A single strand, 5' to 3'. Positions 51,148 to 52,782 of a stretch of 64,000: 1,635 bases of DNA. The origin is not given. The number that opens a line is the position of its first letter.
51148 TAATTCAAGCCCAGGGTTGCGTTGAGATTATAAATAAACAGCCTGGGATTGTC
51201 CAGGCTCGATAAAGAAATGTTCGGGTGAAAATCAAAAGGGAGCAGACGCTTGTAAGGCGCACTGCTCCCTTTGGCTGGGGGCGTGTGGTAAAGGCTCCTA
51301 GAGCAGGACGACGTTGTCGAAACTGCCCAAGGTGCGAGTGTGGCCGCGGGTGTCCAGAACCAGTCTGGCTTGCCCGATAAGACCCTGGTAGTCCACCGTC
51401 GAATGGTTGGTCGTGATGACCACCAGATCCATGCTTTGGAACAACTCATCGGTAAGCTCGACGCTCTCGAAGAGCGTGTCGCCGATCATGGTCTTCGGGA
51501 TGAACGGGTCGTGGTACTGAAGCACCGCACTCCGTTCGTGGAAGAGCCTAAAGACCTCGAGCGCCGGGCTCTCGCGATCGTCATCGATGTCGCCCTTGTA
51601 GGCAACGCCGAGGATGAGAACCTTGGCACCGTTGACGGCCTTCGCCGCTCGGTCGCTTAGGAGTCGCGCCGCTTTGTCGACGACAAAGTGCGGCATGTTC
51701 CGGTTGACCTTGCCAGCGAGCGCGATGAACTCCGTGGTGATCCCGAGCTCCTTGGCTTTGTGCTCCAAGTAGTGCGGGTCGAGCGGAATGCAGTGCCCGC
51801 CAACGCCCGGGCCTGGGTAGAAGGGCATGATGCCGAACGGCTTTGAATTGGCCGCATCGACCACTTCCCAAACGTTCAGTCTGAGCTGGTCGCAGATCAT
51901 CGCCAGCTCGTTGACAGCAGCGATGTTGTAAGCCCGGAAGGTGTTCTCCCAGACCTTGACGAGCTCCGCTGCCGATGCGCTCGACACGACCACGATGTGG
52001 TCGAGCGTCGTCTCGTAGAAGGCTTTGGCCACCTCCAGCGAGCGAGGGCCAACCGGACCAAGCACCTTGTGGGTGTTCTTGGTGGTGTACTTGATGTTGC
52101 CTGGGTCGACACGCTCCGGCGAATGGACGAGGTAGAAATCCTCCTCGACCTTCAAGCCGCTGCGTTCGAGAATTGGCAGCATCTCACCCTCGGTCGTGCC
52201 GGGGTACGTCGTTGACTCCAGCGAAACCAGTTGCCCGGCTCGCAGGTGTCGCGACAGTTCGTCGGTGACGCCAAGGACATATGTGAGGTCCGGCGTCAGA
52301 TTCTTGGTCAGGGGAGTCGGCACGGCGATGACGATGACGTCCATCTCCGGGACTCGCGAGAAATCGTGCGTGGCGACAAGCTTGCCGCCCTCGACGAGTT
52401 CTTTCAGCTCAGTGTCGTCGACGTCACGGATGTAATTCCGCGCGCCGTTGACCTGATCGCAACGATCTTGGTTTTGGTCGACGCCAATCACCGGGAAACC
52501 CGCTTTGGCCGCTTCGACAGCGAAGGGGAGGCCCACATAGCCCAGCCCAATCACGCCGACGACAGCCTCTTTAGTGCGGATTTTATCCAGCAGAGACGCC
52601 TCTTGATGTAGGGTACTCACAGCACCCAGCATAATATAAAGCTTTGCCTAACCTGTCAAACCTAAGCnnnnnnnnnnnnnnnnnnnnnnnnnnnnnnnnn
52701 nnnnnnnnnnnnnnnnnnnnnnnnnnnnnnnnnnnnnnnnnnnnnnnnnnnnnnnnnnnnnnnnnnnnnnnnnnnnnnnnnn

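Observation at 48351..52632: Complete WbpA/WbpB/WbpD/WbpE-like gene set: predicted UDP-2,3-diacetamido-2,3-dideoxy-D-glucuronic (or mannuronic) acid pathway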

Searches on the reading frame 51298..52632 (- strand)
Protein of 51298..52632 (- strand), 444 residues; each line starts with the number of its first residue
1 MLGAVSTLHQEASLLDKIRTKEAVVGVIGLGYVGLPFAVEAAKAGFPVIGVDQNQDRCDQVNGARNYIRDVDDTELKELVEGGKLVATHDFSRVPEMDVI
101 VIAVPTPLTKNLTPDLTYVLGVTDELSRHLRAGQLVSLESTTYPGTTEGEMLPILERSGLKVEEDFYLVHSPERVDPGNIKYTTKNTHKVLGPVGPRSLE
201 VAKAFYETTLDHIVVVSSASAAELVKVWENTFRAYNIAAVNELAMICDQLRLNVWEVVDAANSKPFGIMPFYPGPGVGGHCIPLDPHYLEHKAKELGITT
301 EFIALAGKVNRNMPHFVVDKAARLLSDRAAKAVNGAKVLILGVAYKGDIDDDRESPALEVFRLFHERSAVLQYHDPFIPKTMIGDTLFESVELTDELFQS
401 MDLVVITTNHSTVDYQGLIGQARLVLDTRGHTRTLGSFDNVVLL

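Call 3: search_protein_families(library=ncbifam, proteins=[window:51298-52632:-], max_evalue=0.00001)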
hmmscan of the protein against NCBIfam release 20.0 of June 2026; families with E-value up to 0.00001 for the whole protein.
window:51298-52632:- (444 aa): 7 families
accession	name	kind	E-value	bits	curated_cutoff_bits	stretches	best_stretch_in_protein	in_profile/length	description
TIGR03026.1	NDP-sugDHase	subfamily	9.6e-119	396.8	189.8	1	25-429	3-412/413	nucleotide sugar dehydrogenase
NF040825.1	UDPMaNacDH_Arch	equivalog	5.3e-77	259.4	750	1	25-413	3-377/418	UDP-N-acetyl-D-mannosamine dehydrogenase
NF008286.0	PRK11064.1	equivalog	1.3e-73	248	459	1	24-430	5-417/420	UDP-N-acetyl-D-mannosamine dehydrogenase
NF011729.0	PRK15182.1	equivalog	1.4e-61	208.6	592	1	22-379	6-358/425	Vi polysaccharide biosynthesis UDP-N-acetylglucosamine C-6 dehydrogenase TviB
NF041297.1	UDPGDh_AglM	equivalog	2.3e-45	155.3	670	1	25-395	3-374/429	UDP-glucose 6-dehydrogenase AglM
NF047673.2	TeichurnBiosyTuaD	equivalog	6.6e-39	134.3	700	1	25-413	4-390/439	UDP-glucose 6-dehydrogenase TuaD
NF011631.0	PRK15057.1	equivalog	1.3e-07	31.1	757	1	27-320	5-290/388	UDP-glucose 6-dehydrogenase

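Call 4: search_protein_families(library=pfam, proteins=[window:51298-52632:-], max_evalue=0.001)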
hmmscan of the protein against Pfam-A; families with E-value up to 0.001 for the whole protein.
window:51298-52632:- (444 aa): 7 families
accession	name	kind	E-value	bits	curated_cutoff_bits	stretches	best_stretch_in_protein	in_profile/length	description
PF03721.20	UDPG_MGDP_dh_N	-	1.3e-40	139.5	27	1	25-198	3-179/187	UDP-glucose/GDP-mannose dehydrogenase family, NAD binding domain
PF00984.24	UDPG_MGDP_dh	-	3.5e-30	104.4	25.4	1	221-311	2-93/94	UDP-glucose/GDP-mannose dehydrogenase family, central domain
PF03720.21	UDPG_MGDP_dh_C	-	1e-17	64.8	30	1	339-431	1-100/103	UDP-glucose/GDP-mannose dehydrogenase family, UDP binding domain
PF03446.21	NAD_binding_2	-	9.9e-06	26.1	21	1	25-144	2-97/161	NAD binding domain of 6-phosphogluconate dehydrogenase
PF02826.25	2-Hacid_dh_C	-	4.8e-05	23.2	25.1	0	19-60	33-74/178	D-isomer specific 2-hydroxyacid dehydrogenase, NAD binding domain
PF01210.29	NAD_Gly3P_dh_N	-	0.00035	21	23.1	0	25-114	2-87/158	NAD-dependent glycerol-3-phosphate dehydrogenase N-terminus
PF02737.24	3HCDH_N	-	0.00044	20.7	22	0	25-65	2-42/180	3-hydroxyacyl-CoA dehydrogenase, NAD binding domain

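Call 8: search_solved_structures(query=window:51298-52632:-, max_evalue=1e-20, show_alignments=1)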
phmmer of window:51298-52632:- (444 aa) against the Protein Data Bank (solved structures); distinct sequences matched with E-value up to 1e-20: 12.
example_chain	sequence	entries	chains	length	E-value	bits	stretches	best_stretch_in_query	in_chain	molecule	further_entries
3ojl_A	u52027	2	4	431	1.2e-66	228.8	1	26-385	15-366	Cap5O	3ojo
4r16_A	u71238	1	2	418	4.5e-63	217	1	25-410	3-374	418aa long hypothetical UDP-N-acetyl-D-mannosaminuronic acid dehydrogenase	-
3g79_A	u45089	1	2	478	1.4e-58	202.2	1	19-412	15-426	NDP-N-acetyl-D-galactosaminuronic acid dehydrogenase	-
4xr9_A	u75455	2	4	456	8.8e-45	156.7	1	25-378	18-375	CalS8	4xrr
3vtf_A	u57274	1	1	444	2.6e-36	128.8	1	19-429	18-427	UDP-glucose 6-dehydrogenase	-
3gg2_A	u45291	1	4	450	1.4e-29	106.6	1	25-400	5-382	Sugar dehydrogenase, UDP-glucose/GDP-mannose dehydrogenase family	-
1mfz_A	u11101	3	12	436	5.3e-27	98.1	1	25-375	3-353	GDP-mannose 6-dehydrogenase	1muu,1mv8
2y0e_A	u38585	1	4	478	1.3e-23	87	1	26-378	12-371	UDP-GLUCOSE DEHYDROGENASE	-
2y0c_A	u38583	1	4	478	2.2e-22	82.9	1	26-378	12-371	UDP-GLUCOSE DEHYDROGENASE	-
2y0d_A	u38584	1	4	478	2.2e-22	82.9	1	26-378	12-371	UDP-GLUCOSE DEHYDROGENASE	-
4a7p_A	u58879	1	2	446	6e-22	81.5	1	25-378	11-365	UDP-GLUCOSE DEHYDROGENASE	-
2o3j_A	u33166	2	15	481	5.2e-21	78.4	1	16-387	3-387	UDP-glucose 6-dehydrogenase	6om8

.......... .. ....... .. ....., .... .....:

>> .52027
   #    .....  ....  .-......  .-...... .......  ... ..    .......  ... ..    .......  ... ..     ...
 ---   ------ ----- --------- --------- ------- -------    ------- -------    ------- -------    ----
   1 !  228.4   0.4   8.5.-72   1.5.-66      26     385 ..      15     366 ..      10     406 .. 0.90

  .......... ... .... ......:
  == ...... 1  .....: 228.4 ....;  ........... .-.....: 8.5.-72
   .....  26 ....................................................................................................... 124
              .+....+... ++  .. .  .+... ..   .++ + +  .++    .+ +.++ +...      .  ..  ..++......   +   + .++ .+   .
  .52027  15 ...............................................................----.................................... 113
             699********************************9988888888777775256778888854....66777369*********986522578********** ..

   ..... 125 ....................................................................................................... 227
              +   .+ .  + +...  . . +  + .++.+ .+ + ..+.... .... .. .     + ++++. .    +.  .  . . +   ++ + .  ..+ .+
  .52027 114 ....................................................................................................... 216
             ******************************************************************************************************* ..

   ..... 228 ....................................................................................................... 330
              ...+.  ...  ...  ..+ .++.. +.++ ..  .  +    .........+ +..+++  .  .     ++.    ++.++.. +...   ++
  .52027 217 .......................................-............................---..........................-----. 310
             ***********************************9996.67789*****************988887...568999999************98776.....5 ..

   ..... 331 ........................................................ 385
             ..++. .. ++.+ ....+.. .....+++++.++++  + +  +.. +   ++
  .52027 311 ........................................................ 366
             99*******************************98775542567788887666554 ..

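Call 37: find_homologous_proteins(query=window:51298-52632:-, max_evalue=1e-20)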
Query window:51298-52632:- (444 aa): 8000 proteins with E <= 1e-20 among 8000 candidates; the best 120 are listed.
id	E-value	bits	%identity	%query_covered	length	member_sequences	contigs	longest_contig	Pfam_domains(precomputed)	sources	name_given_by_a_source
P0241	1.1e-294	995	100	100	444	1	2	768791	PF00984.25,PF03446.22,PF03721.21,PF03720.23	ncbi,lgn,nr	ncbi:MAG: nucleotide sugar dehydrogenase [Candidatus Berkelbacteria bacterium]|nr:MAG: nucleotide su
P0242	7.1e-181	620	65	97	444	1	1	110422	PF00984.25,PF03446.22,PF03721.21,PF03720.23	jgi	jgi:nucleotide sugar dehydrogenase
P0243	7.7e-181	620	66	98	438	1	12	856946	PF00984.25,PF03446.22,PF03721.21,PF03720.23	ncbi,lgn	-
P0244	1.1e-180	619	66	98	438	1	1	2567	PF00984.25,PF03446.22,PF03721.21,PF03720.23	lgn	-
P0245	1.2e-180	619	66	98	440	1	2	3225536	PF00984.25,PF03446.22,PF03721.21,PF03720.23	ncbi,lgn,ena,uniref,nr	ncbi:nucleotide sugar dehydrogenase [Rhodothermus marinus SG0.5JP17-172]|uniref:nucleotide sugar deh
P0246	1.3e-180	619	65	98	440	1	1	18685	PF00984.25,PF03721.21,PF03720.23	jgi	-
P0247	1.3e-180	619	65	98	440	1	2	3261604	PF00984.25,PF03446.22,PF03721.21,PF03720.23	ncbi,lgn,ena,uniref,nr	ncbi:nucleotide sugar dehydrogenase [Rhodothermus marinus]|uniref:Nucleotide sugar dehydrogenase n=1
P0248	1.4e-180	619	66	98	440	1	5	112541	PF00984.25,PF03721.21,PF03720.23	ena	-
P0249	1.9e-180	619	65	98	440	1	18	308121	PF00984.25,PF03721.21,PF03720.23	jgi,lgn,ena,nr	nr:nucleotide sugar dehydrogenase [Rhodothermus marinus] MBO2492226.1 nucleotide sugar dehydrogenase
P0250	1.9e-180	619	66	98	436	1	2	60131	PF00984.25,PF03446.22,PF03721.21,PF03720.23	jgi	-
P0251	3.1e-180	618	65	98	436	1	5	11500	PF00984.25,PF03721.21,PF03720.23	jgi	-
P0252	4.6e-180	617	66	98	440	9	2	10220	PF00984.25,PF03721.21,PF03720.23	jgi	-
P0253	5.2e-180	617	65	99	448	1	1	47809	PF00984.25,PF03721.21,PF03720.23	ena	-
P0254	5.8e-180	617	66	98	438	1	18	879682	PF00984.25,PF03446.22,PF03721.21,PF03720.23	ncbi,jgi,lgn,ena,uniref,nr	ncbi:nucleotide sugar dehydrogenase [Rhodothermus bifroesti]|uniref:Nucleotide sugar dehydrogenase n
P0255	6.6e-180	617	65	98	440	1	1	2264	PF00984.25,PF03721.21,PF03720.23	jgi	-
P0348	5.0e-173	594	65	97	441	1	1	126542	PF00984.25,PF03721.21,PF03720.23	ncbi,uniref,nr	ncbi:nucleotide sugar dehydrogenase [Thermus albus]|uniref:nucleotide sugar dehydrogenase n=1 Tax=Th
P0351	6.4e-173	594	64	96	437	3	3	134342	PF00984.25,PF03446.22,PF03721.21,PF03720.23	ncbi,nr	ncbi:MAG: Nucleotide sugar dehydrogenase [Acetothermia bacterium 64_32]|nr:MAG: Nucleotide sugar deh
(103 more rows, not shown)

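Call 39: find_encoding_contigs(protein=P0348, flank=8000, max_places=2)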
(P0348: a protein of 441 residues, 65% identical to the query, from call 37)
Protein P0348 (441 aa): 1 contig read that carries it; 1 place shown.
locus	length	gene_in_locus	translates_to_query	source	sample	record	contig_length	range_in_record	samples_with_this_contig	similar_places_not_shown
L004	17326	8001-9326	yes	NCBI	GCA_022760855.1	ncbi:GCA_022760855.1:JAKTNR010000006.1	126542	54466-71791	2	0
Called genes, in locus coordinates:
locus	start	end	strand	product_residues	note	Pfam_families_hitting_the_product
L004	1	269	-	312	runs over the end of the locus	PF00291:PALP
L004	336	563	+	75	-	PF03840:SecG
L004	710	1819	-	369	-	PF03739:LptF_LptG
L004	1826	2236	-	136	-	-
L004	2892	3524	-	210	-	-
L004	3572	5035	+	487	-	PF04932:Wzy_C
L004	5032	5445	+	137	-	-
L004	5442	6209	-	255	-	-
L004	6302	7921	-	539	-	-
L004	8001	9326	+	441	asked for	PF03721:UDPG_MGDP_dh_N, PF00984:UDPG_MGDP_dh, PF03720:UDPG_MGDP_dh_C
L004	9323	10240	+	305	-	PF01408:GFO_IDH_MocA, PF22725:GFO_IDH_MocA_C3, PF02894:GFO_IDH_MocA_C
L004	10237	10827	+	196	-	PF25084:LbH_EIF2B (weak), PF00132:Hexapep, PF25087:GMPPB_C (weak), PF14602:Hexapep_2, PF00132:Hexapep, PF14602:Hexapep_2 (weak)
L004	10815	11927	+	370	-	PF00155:Aminotran_1_2 (weak), PF01041:DegT_DnrJ_EryC1, PF01212:Beta_elim_lyase (weak)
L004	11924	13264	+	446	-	PF01943:Polysacc_synt, PF13440:Polysacc_synt_3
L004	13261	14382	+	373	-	PF01266:DAO (weak), PF13450:NAD_binding_8, PF03275:GLF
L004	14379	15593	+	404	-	PF00534:Glycos_transf_1, PF13692:Glyco_trans_1_4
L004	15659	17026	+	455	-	-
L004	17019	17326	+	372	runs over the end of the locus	PF13439:Glyco_transf_4, PF13579:Glyco_trans_4_4, PF20706:GT4-conflict (weak), PF00534:Glycos_transf_1, PF13692:Glyco_trans_1_4, PF13524:Glyco_trans_1_2 (weak)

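Call 40: find_encoding_contigs(protein=P0351, flank=8000, max_places=2)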
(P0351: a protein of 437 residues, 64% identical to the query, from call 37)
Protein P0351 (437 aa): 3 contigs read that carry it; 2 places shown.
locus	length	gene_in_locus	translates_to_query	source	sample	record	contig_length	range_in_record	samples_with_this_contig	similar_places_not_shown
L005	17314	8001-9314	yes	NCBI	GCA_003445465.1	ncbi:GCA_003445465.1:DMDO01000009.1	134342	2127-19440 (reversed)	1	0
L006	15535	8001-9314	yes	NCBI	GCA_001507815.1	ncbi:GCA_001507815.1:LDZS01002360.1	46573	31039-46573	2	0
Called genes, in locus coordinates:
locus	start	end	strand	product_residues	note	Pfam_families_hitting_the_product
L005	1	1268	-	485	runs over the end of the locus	PF03477:ATP-cone, PF00485:PRK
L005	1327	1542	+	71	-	-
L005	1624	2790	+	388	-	PF01546:Peptidase_M20, PF07687:M20_dimer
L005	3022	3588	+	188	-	PF05685:Uma2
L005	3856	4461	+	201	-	PF05685:Uma2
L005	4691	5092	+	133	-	PF05168:HEPN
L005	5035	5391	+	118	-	PF01909:NTP_transf_2, PF18765:Polbeta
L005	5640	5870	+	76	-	PF21748:UPF0150 (weak), PF15970:HicB-like_2 (weak), PF15919:HicB_lk_antitox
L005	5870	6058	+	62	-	PF07927:HicA_toxin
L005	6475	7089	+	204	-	PF05685:Uma2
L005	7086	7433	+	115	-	PF01909:NTP_transf_2, PF18765:Polbeta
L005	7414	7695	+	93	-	PF05168:HEPN (weak)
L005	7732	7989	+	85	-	PF03721:UDPG_MGDP_dh_N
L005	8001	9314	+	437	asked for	PF03446:NAD_binding_2 (faint), PF03721:UDPG_MGDP_dh_N, PF00984:UDPG_MGDP_dh, PF03720:UDPG_MGDP_dh_C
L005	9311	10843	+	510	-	PF01408:GFO_IDH_MocA, PF22725:GFO_IDH_MocA_C3, PF02894:GFO_IDH_MocA_C (weak), PF25084:LbH_EIF2B, PF00132:Hexapep, PF14602:Hexapep_2 (weak), PF25087:GMPPB_C (weak), PF00132:Hexapep (weak), +1 more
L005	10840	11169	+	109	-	PF01909:NTP_transf_2, PF18765:Polbeta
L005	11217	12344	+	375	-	PF00155:Aminotran_1_2, PF01041:DegT_DnrJ_EryC1, PF01212:Beta_elim_lyase (weak)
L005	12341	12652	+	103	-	-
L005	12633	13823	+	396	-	PF02350:Epimerase_2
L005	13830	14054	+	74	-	PF15970:HicB-like_2 (weak), PF21748:UPF0150 (weak), PF15919:HicB_lk_antitox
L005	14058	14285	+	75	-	PF07927:HicA_toxin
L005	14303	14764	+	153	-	PF02350:Epimerase_2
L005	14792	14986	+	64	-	-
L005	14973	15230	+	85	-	PF05016:ParE_toxin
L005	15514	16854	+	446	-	PF01943:Polysacc_synt, PF13440:Polysacc_synt_3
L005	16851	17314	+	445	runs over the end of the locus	PF04932:Wzy_C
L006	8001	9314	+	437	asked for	PF03446:NAD_binding_2 (faint), PF03721:UDPG_MGDP_dh_N, PF00984:UDPG_MGDP_dh, PF03720:UDPG_MGDP_dh_C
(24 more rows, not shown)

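Call 42: search_solved_structures(query=L004:9323-10240:+, max_evalue=0.00001, show_alignments=3)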
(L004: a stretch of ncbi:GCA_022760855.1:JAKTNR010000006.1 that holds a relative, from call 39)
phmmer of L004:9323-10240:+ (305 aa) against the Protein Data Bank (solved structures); distinct sequences matched with E-value up to 0.00001: 33.
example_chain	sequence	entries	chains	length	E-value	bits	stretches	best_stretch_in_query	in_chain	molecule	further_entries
3o9z_A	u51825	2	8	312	5.3e-129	433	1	1-304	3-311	Lipopolysaccharide biosynthesis protein wbpB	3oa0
3oa2_A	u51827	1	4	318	7.9e-97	327.3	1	1-304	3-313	WbpB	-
9m3d_B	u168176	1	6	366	1.3e-10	44.2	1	3-191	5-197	DgpA1 from W974-1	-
6jw6_A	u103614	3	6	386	1.6e-10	43.9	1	8-200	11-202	Dehydrogenase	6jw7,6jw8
8zn9_A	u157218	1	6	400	9.7e-10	41.3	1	2-185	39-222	Oxidoreductase, putative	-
2glx_A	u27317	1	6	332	5.9e-09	38.7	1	3-189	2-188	1,5-anhydro-D-fructose reductase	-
4hkt_A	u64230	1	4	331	7.2e-09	38.5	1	2-190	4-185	Inositol 2-dehydrogenase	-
4koa_A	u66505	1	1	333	1.4e-08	37.5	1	1-187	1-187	1,5-anhydro-D-fructose reductase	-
3e18_A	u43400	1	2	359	2.4e-08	36.7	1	54-188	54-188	oxidoreductase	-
3v5n_A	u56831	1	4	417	3.6e-08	36.2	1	5-198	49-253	Oxidoreductase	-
4gqa_A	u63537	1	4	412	4.1e-08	36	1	61-194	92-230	NAD binding Oxidoreductase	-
4h3v_A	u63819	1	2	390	5e-08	35.7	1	59-203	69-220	Oxidoreductase domain protein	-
3mz0_A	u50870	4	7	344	9.4e-08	34.8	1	3-187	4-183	Inositol 2-dehydrogenase/D-chiro-inositol 3-dehydrogenase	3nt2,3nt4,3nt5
8w9s_A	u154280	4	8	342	1.1e-07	34.6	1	66-193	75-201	NADH-dependent dihydrogenase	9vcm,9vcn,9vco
3q2i_A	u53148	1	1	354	2e-07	33.7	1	3-212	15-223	dehydrogenase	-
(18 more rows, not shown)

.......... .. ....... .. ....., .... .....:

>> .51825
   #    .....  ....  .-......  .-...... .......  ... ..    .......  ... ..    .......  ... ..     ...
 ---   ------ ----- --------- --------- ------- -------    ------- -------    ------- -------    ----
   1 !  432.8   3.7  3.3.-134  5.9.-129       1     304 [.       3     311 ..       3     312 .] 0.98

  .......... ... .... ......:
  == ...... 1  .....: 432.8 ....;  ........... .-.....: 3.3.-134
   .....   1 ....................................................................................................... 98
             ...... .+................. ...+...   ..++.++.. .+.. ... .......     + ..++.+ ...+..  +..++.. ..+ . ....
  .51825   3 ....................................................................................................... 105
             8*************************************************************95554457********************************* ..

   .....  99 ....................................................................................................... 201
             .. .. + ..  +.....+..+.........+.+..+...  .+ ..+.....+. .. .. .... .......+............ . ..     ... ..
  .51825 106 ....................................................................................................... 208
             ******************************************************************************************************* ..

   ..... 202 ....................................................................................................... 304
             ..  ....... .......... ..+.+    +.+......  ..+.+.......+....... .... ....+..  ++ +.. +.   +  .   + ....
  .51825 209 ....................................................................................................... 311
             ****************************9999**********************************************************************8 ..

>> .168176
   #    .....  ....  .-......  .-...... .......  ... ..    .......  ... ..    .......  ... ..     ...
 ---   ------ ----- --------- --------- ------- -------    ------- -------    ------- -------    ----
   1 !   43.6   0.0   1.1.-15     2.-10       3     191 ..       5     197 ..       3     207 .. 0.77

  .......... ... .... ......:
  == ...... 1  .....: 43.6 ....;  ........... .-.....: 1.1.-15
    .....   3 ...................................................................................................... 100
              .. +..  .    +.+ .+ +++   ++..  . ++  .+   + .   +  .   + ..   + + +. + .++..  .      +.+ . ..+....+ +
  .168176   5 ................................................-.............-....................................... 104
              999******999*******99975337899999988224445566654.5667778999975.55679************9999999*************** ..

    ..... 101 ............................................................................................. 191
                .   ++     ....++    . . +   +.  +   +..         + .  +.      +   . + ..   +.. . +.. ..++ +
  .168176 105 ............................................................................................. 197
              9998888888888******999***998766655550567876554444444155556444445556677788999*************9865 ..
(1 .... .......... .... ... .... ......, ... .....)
